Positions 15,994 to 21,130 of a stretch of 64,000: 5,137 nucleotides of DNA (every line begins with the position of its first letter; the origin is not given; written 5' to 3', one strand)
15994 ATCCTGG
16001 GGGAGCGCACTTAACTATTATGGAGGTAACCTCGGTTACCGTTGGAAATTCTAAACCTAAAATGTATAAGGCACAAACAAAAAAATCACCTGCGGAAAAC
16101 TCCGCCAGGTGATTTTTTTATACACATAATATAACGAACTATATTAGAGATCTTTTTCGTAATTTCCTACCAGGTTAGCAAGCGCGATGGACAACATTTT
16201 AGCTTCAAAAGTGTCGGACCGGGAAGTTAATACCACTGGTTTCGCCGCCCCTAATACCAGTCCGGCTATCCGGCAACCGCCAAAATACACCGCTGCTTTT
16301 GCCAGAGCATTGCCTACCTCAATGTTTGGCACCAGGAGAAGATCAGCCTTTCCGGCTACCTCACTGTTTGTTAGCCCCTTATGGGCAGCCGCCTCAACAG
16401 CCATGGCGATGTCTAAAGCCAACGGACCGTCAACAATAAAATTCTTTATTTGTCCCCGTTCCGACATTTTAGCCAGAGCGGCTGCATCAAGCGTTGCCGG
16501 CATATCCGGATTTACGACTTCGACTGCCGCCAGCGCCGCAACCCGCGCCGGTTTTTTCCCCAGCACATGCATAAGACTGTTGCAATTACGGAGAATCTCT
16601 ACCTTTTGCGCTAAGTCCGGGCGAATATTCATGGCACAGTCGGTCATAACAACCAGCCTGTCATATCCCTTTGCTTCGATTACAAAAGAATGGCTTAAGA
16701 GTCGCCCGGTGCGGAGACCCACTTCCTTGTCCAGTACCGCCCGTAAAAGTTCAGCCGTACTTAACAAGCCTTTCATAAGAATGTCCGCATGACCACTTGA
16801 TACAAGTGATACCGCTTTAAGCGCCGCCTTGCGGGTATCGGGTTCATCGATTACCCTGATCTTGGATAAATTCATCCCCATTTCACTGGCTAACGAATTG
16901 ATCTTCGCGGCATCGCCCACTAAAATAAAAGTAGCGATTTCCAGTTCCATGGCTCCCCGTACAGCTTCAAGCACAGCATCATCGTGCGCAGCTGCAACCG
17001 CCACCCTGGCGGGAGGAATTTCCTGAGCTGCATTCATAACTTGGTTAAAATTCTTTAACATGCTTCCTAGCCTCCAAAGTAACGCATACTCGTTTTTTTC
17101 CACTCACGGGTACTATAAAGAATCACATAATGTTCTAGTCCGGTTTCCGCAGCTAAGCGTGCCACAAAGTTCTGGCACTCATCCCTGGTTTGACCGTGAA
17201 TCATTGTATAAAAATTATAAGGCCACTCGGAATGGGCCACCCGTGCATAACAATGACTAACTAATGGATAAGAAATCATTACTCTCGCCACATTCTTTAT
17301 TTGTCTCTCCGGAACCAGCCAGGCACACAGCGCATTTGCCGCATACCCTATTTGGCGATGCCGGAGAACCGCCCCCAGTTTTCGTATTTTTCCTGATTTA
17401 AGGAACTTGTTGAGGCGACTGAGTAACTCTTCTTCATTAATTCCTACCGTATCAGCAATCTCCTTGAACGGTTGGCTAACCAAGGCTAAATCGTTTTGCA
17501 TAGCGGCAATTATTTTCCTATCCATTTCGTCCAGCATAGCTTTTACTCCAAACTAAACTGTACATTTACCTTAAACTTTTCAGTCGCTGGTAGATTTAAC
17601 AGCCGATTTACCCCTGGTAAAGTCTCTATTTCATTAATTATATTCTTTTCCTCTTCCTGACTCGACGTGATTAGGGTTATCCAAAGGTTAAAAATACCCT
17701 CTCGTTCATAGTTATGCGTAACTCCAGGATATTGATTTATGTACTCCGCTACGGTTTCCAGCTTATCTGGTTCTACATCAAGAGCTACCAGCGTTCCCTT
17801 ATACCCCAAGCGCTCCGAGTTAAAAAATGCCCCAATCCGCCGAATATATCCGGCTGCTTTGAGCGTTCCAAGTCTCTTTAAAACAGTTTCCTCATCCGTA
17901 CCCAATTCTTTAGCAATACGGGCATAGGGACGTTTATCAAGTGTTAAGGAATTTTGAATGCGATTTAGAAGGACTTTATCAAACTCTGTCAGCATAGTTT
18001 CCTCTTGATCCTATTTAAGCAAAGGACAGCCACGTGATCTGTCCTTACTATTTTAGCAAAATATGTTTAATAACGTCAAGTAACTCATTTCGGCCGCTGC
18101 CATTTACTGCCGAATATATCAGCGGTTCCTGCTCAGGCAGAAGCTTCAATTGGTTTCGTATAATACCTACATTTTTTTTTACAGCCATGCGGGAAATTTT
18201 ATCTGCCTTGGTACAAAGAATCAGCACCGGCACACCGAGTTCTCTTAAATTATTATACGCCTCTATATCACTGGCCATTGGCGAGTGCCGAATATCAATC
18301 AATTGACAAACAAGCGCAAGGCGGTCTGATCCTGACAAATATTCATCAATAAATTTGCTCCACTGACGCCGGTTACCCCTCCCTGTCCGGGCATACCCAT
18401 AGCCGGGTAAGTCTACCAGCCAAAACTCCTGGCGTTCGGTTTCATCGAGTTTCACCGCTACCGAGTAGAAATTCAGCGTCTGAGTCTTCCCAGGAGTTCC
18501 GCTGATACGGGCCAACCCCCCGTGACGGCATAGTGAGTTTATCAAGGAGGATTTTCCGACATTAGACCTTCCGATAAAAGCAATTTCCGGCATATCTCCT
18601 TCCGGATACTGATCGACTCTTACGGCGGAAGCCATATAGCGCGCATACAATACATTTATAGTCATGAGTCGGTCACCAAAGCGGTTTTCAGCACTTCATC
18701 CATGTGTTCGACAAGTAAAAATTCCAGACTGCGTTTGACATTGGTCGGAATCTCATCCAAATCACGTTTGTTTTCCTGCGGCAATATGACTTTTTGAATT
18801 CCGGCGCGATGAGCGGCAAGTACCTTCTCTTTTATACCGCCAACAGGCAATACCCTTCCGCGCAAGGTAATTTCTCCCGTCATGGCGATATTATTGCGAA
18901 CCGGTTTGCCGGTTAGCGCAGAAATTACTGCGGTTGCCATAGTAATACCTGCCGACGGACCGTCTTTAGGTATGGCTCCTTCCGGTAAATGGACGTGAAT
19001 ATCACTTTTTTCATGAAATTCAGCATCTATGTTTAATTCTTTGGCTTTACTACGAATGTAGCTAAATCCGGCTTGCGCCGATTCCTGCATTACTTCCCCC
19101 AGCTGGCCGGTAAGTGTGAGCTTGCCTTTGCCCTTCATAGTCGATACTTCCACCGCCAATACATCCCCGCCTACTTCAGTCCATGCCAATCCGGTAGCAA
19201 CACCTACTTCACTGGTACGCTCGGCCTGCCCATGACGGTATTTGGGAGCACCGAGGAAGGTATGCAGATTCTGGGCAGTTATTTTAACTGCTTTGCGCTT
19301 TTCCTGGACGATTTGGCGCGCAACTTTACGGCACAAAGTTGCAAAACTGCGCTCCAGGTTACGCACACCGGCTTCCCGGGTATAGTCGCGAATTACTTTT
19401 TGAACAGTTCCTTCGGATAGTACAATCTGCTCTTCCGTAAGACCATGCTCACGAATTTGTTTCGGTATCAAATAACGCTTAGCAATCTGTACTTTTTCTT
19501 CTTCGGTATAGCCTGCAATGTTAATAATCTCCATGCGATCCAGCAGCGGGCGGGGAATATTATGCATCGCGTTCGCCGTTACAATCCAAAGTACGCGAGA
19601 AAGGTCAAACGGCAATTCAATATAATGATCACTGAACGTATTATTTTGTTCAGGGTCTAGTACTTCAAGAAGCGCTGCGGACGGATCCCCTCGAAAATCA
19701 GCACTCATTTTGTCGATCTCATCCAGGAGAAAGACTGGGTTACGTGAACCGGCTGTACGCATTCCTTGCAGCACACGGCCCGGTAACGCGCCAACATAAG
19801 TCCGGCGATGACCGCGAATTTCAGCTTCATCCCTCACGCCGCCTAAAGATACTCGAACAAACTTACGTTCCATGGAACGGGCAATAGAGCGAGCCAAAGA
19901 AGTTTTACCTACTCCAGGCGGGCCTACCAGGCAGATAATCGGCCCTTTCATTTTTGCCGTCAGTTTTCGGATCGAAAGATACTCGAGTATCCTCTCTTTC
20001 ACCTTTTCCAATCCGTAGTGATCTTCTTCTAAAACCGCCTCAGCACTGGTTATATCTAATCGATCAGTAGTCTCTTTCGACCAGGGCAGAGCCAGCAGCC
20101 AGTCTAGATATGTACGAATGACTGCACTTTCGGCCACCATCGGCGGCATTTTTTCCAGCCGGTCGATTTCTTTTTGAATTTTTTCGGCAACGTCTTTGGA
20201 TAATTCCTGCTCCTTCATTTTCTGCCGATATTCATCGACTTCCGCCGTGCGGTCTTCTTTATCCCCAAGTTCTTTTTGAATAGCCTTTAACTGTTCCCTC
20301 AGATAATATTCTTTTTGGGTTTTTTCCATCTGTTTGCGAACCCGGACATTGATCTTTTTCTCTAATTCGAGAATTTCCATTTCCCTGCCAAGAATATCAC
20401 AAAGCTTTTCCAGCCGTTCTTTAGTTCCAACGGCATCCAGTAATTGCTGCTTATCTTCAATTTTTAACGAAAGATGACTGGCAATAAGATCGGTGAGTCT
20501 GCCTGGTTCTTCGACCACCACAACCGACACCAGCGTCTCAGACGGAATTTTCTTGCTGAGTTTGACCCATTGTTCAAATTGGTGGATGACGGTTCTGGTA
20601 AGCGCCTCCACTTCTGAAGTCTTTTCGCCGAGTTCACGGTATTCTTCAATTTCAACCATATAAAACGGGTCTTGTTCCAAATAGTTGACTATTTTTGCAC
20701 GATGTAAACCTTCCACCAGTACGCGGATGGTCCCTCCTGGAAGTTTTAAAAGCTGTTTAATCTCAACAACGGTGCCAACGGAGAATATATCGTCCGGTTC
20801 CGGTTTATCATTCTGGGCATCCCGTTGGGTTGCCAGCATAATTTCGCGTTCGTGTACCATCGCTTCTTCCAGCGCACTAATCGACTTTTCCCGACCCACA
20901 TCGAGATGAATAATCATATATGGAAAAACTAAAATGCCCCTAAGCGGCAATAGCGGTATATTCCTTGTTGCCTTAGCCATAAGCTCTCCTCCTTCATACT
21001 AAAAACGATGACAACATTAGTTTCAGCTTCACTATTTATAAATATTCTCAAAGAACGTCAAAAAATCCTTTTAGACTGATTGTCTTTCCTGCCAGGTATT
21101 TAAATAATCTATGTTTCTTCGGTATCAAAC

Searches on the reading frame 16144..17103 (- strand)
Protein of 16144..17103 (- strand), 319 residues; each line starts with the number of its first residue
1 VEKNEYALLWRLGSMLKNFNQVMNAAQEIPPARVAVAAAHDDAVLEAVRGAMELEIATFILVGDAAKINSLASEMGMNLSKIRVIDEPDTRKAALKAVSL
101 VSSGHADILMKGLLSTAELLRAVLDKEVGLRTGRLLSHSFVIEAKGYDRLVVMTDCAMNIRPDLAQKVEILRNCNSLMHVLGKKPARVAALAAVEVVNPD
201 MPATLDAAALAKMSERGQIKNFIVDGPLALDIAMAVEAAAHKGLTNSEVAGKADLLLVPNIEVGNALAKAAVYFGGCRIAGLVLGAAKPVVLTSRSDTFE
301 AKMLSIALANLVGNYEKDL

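Call 70: search_protein_families(library=pfam, proteins=[window:16144-17103:-], max_evalue=0.00001)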
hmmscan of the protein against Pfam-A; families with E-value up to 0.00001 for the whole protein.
window:16144-17103:- (319 aa): 1 family
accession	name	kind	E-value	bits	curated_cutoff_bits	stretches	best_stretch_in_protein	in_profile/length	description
PF01515.24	PTA_PTB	-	1.3e-50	173.1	24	2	91-309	102-318/319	Phosphate acetyl/butaryl transferase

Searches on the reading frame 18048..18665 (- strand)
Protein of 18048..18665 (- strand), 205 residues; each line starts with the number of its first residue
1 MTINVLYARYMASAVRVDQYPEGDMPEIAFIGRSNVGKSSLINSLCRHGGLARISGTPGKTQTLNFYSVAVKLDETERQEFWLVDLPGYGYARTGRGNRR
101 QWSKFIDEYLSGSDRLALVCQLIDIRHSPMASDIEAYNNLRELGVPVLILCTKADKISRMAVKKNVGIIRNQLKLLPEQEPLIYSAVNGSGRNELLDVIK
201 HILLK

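Call 70: search_protein_families(library=pfam, proteins=[window:18048-18665:-], max_evalue=0.00001)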
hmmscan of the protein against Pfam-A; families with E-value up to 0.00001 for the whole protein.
window:18048-18665:- (205 aa): 3 families
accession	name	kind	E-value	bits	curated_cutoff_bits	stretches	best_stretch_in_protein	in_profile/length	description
PF01926.29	MMR_HSR1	-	4.2e-18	66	21.9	1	27-153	1-113/113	50S ribosome-binding GTPase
PF00009.33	GTP_EFTU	-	2.1e-08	34.4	26.5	1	76-202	66-185/188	Elongation factor Tu GTP binding domain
PF02421.24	FeoB_N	-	2e-07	31.1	27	1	27-175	2-136/156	Ferrous iron transport protein B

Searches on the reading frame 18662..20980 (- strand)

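Call 70: search_protein_families(library=pfam, proteins=[window:18662-20980:-], max_evalue=0.00001)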
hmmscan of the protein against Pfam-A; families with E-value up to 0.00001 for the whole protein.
window:18662-20980:- (772 aa): 9 families
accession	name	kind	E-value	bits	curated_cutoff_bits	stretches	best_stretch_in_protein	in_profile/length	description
PF05362.19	Lon_C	-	1.4e-98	328.9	21.1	1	566-769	1-204/205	Lon protease (S16) C-terminal proteolytic domain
PF02190.22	LON_substr_bdg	-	7.8e-52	176.5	28.7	1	8-198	2-199/200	ATP-dependent protease La (LON) substrate-binding domain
PF00004.35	AAA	-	8.3e-26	91.4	21.2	1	349-486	1-126/131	ATPase family associated with various cellular activities (AAA)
PF22667.2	Lon_lid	-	6.3e-22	77.4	27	1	511-563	2-55/57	Lon protease AAA+ ATPase lid domain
PF13541.12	ChlI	-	2.5e-12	47.2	27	1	610-737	1-121/121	Subunit ChlI of Mg-chelatase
PF07728.20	AAA_5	-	4e-08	33.8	22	1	349-428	2-81/139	AAA domain (dynein-related subfamily)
PF13191.12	AAA_16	-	1.3e-06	29.4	32.6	0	344-400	23-75/167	AAA ATPase domain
PF08298.17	AAA_PrkA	-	5.6e-06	26.1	25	1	318-374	58-113/358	PrkA AAA domain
PF13401.12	AAA_22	-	6.9e-06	26.8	27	0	346-428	5-99/130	AAA domain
